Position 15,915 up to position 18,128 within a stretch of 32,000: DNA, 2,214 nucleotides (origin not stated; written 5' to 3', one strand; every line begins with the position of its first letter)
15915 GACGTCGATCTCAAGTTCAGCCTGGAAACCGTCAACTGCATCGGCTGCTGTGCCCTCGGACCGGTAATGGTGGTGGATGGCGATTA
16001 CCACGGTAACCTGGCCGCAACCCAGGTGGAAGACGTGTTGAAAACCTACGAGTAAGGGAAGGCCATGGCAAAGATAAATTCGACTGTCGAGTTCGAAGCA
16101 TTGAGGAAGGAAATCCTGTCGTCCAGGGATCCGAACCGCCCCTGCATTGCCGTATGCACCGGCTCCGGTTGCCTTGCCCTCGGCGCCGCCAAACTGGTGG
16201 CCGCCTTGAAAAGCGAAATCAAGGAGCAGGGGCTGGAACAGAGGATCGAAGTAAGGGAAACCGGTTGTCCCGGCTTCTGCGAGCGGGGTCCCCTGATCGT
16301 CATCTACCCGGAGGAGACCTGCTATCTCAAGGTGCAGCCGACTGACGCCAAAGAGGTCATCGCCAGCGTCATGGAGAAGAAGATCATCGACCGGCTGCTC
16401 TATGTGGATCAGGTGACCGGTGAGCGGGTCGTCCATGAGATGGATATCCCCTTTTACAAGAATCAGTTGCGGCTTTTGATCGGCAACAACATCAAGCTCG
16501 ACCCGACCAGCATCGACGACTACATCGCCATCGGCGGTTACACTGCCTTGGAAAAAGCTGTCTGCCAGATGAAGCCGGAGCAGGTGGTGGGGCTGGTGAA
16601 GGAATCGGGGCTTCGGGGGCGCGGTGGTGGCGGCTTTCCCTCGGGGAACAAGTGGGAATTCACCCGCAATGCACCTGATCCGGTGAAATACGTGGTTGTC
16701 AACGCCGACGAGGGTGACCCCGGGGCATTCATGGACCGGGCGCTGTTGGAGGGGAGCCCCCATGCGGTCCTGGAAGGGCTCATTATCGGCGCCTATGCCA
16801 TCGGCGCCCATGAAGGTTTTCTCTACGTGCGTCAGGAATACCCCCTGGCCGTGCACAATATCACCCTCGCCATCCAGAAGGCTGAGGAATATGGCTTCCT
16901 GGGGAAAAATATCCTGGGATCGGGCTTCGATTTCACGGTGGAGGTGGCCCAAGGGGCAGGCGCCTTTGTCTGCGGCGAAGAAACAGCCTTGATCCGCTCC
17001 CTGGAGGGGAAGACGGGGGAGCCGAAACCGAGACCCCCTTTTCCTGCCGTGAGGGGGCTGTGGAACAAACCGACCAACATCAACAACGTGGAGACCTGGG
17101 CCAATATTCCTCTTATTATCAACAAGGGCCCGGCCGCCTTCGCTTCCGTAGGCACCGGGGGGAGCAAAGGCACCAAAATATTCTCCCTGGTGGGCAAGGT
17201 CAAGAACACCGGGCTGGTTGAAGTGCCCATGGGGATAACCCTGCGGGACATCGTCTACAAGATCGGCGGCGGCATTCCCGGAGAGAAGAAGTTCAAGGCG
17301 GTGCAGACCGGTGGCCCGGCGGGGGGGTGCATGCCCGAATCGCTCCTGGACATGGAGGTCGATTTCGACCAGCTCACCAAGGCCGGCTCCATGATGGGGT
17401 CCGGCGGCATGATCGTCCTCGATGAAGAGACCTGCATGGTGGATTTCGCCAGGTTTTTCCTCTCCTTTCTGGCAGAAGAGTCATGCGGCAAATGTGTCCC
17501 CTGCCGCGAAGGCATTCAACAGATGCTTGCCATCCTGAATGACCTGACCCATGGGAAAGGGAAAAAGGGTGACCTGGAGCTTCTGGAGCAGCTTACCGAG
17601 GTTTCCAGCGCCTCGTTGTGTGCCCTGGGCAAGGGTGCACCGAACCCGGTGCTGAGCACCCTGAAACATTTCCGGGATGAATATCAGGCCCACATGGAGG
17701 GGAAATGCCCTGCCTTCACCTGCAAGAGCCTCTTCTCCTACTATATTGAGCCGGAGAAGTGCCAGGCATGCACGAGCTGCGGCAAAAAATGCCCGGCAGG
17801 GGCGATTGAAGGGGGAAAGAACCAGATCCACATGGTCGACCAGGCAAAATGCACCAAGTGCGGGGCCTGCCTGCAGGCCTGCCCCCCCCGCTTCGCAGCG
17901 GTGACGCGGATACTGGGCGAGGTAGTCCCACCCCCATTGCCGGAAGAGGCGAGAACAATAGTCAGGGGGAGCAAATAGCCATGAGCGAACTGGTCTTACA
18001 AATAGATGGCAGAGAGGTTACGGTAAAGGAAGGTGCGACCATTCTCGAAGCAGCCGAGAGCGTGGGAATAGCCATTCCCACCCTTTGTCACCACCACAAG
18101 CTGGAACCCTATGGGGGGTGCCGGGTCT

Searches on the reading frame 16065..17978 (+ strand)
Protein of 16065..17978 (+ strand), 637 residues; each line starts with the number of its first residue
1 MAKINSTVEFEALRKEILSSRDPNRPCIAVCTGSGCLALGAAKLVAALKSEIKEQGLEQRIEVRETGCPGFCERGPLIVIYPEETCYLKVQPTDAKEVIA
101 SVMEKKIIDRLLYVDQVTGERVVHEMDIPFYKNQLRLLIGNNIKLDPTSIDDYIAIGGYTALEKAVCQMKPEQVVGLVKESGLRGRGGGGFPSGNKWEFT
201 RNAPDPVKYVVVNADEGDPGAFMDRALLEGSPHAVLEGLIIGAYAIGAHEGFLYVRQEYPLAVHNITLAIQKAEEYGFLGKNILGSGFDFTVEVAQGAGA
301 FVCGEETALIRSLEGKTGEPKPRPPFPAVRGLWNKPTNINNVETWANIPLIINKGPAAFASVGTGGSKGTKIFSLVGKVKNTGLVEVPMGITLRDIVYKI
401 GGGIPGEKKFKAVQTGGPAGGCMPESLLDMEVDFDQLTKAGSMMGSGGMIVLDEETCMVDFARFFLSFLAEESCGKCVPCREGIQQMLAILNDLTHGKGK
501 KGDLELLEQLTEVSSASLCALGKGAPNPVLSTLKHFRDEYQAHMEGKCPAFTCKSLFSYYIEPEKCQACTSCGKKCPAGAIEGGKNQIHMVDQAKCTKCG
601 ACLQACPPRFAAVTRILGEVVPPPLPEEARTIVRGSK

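Call 4: search_protein_families(library=pfam, proteins=[window:16065-17978:+])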
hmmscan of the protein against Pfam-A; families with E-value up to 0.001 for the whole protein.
window:16065-17978:+ (637 aa): 11 families
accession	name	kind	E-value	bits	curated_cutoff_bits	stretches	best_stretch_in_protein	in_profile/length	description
PF01512.22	Complex1_51K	-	8.8e-45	152.7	31.2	1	178-349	1-149/150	Nuo51 FMN-binding domain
PF10589.14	NADH_4Fe-4S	-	9.7e-32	109.1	23.5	1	460-543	1-85/85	NADH-ubiquinone oxidoreductase-F iron-sulfur binding region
PF00037.32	Fer4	-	1.1e-07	31.8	21.1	2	591-607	3-19/24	4Fe-4S binding domain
PF01257.25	2Fe-2S_thioredx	-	1.6e-07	31.7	24.8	1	24-101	64-143/145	Thioredoxin-like [2Fe-2S] ferredoxin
PF13237.11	Fer4_10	-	2.1e-07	31.2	25.5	1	559-607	2-53/53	4Fe-4S dicluster domain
PF13187.11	Fer4_9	-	3.3e-07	30.7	27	1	565-607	1-48/52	4Fe-4S dicluster domain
PF10531.15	SLBB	-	5e-07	29.9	27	1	373-418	2-50/55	SLBB domain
PF14697.11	Fer4_21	-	7.9e-07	29.6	35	1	561-607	3-52/59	4Fe-4S dicluster domain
PF12838.12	Fer4_7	-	7.1e-05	23.6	27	1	565-607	1-49/52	4Fe-4S dicluster domain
PF12797.12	Fer4_2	-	7.6e-05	22.9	24.5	1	590-607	4-21/22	4Fe-4S binding domain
PF22461.2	SLBB_2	-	0.00016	22.1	27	1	372-418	2-49/79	SLBB domain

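Call 80: search_protein_families(library=ncbifam, proteins=[window:16065-17975:+], max_evalue=1e-30)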
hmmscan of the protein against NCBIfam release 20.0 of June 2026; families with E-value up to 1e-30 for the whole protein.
window:16065-17975:+ (637 aa): 3 families
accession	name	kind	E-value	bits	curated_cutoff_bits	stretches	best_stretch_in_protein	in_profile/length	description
TIGR01959.1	nuoF_fam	equivalog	4.8e-147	489.7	558.65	1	146-543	10-409/410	NADH-quinone oxidoreductase subunit NuoF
NF008436.0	PRK11278.1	equivalog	1.4e-117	393.4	749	1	146-546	23-428/448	NADH-quinone oxidoreductase subunit NuoF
NF010120.0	PRK13596.1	equivalog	1.6e-109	366.3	389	1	163-545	32-418/433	NADH-quinone oxidoreductase subunit NuoF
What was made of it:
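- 16065..17978 (+): BamH (NuoF-like FMN/NAD-binding subunit with extra ferredoxin domains). Calls 4 and 80.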
